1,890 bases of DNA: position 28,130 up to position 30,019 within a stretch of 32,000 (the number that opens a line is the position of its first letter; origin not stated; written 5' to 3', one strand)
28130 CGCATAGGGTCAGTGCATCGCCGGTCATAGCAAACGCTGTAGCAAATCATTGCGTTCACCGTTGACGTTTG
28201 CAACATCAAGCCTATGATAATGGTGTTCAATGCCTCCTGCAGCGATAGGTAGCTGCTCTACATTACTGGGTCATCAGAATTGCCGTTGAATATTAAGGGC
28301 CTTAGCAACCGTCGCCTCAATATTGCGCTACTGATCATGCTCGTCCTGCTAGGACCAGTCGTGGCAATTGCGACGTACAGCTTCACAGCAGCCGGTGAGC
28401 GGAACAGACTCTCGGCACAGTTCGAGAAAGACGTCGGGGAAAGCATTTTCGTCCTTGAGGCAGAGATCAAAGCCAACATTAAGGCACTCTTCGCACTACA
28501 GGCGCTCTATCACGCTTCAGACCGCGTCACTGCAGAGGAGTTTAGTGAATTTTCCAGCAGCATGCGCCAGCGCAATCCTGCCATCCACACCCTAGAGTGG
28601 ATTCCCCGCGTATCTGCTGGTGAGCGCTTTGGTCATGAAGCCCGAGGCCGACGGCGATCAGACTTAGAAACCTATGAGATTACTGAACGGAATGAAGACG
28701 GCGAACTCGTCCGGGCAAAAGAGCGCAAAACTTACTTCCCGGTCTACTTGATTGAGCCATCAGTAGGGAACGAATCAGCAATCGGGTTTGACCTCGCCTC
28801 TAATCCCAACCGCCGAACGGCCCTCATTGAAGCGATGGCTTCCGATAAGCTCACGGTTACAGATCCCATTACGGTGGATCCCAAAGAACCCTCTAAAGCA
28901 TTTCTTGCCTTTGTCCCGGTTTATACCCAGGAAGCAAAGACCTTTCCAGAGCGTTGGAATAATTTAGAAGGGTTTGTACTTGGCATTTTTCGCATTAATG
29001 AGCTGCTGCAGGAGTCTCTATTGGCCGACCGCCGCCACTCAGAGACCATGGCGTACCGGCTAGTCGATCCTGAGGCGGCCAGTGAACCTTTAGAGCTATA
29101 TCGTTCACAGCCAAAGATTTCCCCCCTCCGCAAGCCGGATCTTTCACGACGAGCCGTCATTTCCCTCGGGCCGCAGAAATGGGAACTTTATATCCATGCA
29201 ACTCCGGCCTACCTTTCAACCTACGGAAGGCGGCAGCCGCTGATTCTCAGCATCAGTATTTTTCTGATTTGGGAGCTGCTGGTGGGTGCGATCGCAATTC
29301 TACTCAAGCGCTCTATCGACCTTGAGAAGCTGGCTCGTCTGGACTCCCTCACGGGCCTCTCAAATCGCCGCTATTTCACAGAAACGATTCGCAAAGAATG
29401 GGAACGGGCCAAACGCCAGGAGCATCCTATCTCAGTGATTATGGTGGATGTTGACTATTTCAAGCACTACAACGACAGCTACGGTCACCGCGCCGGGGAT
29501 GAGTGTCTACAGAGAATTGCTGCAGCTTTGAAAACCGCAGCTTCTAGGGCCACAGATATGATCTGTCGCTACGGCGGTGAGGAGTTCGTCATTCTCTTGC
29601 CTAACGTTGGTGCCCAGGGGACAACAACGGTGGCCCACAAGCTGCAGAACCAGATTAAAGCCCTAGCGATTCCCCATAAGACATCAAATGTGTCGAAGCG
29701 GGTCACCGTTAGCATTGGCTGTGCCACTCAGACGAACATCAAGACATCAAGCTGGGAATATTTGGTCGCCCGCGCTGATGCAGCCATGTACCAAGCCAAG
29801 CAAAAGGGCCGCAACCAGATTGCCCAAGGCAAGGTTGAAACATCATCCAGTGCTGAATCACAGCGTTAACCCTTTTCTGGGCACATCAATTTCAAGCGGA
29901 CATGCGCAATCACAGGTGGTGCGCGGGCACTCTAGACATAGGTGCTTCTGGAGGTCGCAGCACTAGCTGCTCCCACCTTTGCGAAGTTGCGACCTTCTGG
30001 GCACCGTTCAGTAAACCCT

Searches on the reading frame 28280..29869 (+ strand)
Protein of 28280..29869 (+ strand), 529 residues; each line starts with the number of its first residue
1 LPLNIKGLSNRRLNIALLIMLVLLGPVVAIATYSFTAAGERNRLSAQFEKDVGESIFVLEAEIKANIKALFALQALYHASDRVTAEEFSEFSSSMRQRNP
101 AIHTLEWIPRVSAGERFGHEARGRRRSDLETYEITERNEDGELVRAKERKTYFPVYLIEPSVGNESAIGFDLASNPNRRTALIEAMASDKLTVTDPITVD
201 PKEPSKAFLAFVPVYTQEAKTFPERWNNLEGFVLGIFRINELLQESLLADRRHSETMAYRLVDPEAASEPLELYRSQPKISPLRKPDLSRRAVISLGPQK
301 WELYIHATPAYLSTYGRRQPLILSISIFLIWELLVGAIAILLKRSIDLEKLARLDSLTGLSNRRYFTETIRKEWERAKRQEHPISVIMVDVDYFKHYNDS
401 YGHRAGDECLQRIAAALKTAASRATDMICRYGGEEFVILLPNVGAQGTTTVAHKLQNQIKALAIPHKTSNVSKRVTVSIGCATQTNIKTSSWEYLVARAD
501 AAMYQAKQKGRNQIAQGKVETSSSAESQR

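Call 71: search_protein_families(library=ncbifam, proteins=[window:28280-29869:+], max_evalue=1e-8)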
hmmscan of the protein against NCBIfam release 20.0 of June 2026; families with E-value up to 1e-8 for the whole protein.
window:28280-29869:+ (529 aa): 21 families
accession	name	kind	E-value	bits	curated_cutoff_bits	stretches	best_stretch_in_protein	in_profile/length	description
TIGR00254.1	GGDEF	domain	1e-55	188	37.4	1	348-515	1-165/168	diguanylate cyclase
NF038266.1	diguan_SiaD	equivalog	1e-48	165.9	290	1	343-513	85-251/252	biofilm regulation diguanylate cyclase SiaD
NF007135.0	PRK09581.1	equivalog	3.2e-48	164.7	474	1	350-516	290-454/457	PleD family two-component system response regulator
NF047654.1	DiguCycDgcRLepto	equivalog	6.9e-42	143.3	500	1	348-515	129-294/295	diguanylate cyclase DgcR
NF041606.1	dguan_cyc_DgcA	equivalog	5.5e-41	140.6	370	1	339-515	166-337/340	diguanylate cyclase DgcA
NF007380.0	PRK09894.1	equivalog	1.6e-40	139.3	256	1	351-515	128-285/296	diguanylate cyclase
NF007423.1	PRK09966.1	equivalog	1.1e-37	129.9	325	1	345-507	232-390/390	diguanylate cyclase DgcN/YfiN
NF051473.1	DigCycDgcsShew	equivalog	9.4e-36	123.7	400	1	349-513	132-287/291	diguanylate cyclase DgcS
NF011955.1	PRK15426.1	equivalog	2.5e-34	118.4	408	1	345-515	391-559/564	cellulose biosynthesis regulator diguanylate cyclase DgcQ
NF045675.1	PhdiestaseDibA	equivalog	2.2e-30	105.6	980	1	342-520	193-367/623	phosphodiesterase DibA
NF007599.0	PRK10245.1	equivalog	1e-29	103.2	402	1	322-513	175-366/371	diguanylate cyclase AdrA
NF007298.0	PRK09776.1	equivalog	8.9e-29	100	1135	1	348-515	680-843/1111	diguanylate cyclase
NF007474.0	PRK10060.1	equivalog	4.7e-26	91.2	782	1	348-514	233-392/663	cyclic di-GMP phosphodiesterase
NF040885.1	diguan_DgcJ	equivalog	1.3e-24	86.8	500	1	333-512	322-491/493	diguanylate cyclase DgcJ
NF047872.1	GGDEF_GdpS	equivalog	6.9e-24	84.7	400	1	340-514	178-347/355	GGDEF domain-containing protein GdpS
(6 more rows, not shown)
